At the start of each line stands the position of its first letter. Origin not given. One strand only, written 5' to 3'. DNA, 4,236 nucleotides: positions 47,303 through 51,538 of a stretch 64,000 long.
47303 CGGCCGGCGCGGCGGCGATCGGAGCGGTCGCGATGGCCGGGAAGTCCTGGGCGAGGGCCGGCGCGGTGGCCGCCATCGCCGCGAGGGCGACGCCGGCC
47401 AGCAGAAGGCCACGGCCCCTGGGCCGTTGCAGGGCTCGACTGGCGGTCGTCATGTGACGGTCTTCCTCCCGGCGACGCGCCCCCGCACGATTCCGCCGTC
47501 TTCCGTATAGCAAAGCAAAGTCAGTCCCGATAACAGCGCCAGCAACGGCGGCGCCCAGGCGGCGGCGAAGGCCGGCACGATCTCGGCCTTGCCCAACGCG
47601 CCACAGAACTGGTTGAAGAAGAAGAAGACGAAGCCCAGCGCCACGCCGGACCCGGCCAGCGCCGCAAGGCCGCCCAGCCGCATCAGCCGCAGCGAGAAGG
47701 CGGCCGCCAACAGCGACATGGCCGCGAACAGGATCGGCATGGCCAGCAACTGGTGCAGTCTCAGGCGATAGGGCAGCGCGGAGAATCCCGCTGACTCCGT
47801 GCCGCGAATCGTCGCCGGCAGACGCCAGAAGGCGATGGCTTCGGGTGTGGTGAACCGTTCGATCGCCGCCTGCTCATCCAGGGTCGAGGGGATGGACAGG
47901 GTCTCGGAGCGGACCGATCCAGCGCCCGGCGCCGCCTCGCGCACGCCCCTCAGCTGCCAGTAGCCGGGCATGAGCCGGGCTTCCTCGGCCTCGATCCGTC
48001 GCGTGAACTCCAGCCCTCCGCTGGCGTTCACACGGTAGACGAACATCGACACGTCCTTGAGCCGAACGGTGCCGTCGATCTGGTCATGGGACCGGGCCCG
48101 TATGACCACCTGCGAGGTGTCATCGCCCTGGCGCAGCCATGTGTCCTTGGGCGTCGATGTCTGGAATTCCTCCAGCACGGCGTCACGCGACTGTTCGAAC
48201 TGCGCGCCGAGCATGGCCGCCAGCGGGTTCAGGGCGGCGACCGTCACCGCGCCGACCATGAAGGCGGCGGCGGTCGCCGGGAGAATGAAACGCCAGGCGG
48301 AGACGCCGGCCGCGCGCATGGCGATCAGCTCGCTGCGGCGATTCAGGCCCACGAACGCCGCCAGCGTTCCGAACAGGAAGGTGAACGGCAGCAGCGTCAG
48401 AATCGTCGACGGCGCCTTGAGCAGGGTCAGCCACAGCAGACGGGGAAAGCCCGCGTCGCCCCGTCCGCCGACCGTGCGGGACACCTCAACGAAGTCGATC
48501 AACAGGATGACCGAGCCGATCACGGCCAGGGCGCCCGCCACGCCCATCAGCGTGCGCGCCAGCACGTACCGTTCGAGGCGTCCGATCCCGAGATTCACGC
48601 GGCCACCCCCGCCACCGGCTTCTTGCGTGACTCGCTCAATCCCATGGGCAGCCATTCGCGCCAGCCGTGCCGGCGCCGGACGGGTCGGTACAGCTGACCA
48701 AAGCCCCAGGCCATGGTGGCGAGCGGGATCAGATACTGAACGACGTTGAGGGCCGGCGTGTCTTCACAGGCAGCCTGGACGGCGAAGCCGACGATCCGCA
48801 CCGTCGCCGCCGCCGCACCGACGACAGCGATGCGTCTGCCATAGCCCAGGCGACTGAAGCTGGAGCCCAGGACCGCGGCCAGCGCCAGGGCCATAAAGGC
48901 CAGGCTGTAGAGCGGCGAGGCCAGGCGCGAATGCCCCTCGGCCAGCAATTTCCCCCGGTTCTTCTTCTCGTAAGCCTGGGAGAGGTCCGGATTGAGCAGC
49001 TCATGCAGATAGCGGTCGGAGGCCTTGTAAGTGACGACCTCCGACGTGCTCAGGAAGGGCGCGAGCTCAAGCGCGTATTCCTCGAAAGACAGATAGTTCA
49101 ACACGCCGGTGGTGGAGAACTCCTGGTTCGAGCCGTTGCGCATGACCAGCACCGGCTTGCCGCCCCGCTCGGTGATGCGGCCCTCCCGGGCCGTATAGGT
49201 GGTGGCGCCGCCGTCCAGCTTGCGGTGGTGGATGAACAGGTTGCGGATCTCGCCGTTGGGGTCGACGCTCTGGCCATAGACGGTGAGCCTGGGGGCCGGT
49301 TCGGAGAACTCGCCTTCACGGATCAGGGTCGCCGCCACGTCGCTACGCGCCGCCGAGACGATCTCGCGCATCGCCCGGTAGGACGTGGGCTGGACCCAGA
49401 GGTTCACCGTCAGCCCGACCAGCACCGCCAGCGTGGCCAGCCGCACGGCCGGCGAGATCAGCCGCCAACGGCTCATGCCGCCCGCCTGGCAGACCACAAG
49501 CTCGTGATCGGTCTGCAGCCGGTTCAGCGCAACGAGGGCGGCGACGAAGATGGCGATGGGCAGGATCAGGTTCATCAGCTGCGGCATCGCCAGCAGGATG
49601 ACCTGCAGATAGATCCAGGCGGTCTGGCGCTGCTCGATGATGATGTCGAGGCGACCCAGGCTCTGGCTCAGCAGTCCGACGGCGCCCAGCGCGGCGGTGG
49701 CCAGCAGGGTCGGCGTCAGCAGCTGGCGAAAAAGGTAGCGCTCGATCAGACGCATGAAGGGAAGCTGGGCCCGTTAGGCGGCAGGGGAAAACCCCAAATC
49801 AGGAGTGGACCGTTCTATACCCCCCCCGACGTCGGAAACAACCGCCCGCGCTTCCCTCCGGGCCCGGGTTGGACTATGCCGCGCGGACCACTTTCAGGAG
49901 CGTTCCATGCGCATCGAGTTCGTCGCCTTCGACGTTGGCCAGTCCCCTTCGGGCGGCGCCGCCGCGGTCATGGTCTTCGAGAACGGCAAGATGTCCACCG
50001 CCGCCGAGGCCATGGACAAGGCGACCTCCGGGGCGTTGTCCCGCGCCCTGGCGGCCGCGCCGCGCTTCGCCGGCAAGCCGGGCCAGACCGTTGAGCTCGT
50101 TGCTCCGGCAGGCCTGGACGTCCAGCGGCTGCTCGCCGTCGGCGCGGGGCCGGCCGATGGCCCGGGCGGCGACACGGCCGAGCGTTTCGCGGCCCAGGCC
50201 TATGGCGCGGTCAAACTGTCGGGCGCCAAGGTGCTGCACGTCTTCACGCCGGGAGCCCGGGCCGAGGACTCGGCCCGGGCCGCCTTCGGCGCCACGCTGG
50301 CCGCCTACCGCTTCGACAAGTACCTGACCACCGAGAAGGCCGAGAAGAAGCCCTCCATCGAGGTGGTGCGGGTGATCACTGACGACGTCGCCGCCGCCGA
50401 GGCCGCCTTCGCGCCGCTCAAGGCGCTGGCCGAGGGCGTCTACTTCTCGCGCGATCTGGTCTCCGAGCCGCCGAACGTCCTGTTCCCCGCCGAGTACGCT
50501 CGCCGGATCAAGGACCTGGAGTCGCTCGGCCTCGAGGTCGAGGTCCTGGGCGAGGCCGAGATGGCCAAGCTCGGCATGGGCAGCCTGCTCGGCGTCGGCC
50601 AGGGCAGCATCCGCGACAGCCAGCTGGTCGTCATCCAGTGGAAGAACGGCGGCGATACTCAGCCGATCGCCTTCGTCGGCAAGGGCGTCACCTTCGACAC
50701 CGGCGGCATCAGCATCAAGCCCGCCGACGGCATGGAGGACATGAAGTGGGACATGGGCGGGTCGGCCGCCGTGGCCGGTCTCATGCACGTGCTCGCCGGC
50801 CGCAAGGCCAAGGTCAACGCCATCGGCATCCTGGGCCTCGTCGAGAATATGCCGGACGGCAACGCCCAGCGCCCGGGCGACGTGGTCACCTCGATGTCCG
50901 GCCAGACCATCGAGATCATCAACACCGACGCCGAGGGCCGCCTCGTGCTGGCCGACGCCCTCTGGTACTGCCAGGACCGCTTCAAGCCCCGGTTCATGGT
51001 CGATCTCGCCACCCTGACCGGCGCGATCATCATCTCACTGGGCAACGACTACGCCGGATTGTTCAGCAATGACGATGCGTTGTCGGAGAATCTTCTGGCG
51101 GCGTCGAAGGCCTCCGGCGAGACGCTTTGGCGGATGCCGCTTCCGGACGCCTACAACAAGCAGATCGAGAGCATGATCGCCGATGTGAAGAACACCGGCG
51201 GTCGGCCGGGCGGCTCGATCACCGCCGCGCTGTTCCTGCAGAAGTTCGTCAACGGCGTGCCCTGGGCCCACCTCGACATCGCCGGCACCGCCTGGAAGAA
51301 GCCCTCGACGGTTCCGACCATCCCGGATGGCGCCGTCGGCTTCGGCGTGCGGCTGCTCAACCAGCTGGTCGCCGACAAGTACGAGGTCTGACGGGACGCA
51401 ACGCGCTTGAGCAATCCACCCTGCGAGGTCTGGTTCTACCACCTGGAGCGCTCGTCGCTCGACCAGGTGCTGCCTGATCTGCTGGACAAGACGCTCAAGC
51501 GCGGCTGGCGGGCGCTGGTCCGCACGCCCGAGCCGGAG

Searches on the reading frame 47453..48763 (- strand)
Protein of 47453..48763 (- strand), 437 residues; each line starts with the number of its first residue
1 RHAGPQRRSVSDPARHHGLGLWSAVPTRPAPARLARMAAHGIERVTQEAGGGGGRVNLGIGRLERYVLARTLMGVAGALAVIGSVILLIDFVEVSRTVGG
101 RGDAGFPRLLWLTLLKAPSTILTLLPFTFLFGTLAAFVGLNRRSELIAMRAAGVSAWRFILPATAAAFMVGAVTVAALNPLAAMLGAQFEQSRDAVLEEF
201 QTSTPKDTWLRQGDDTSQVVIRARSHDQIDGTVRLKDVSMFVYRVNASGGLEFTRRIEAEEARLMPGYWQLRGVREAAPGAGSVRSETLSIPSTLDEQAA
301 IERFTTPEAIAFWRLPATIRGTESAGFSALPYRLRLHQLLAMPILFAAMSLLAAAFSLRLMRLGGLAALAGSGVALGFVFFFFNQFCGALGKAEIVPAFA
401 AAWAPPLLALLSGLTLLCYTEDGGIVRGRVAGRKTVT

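Call 66: search_protein_families(library=pfam, proteins=[window:47453-48763:-], max_evalue=0.00001)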
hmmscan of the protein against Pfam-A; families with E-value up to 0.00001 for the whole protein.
window:47453-48763:- (437 aa): 1 family
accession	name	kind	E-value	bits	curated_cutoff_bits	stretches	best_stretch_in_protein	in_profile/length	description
PF03739.19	LptF_LptG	-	1.6e-57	195.6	27.9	1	65-417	1-351/353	Lipopolysaccharide export system permease LptF/LptG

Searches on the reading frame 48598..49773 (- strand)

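Call 66: search_protein_families(library=pfam, proteins=[window:48598-49773:-], max_evalue=0.00001)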
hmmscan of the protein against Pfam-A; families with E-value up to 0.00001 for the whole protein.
window:48598-49773:- (392 aa): 1 family
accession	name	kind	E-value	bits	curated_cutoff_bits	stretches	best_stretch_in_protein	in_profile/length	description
PF03739.19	LptF_LptG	-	5e-63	213.7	27.9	1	12-338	1-327/353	Lipopolysaccharide export system permease LptF/LptG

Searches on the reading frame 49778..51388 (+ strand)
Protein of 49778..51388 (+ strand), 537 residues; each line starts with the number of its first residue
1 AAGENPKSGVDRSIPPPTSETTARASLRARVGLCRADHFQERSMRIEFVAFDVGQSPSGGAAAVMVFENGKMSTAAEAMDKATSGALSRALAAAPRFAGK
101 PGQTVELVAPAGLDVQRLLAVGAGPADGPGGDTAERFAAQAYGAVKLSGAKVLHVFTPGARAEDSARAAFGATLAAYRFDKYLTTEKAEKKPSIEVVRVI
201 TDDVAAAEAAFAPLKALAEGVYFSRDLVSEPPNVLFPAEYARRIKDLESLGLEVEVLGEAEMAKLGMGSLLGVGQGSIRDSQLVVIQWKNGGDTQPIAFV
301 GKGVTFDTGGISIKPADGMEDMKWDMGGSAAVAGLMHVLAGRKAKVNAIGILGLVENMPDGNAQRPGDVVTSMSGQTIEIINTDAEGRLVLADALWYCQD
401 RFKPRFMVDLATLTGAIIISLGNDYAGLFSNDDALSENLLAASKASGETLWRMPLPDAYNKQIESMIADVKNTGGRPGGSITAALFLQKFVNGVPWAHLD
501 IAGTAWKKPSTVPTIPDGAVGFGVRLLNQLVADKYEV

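Call 66: search_protein_families(library=pfam, proteins=[window:49778-51388:+], max_evalue=0.00001)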
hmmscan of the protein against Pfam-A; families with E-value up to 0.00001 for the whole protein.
window:49778-51388:+ (537 aa): 2 families
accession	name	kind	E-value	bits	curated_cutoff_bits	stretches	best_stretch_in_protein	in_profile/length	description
PF00883.26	Peptidase_M17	-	5.5e-125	417.2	25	1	223-527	2-309/310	Cytosol aminopeptidase family, catalytic domain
PF02789.23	Peptidase_M17_N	-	9.5e-20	71.3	23.4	1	63-184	1-127/129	Cytosol aminopeptidase family, N-terminal domain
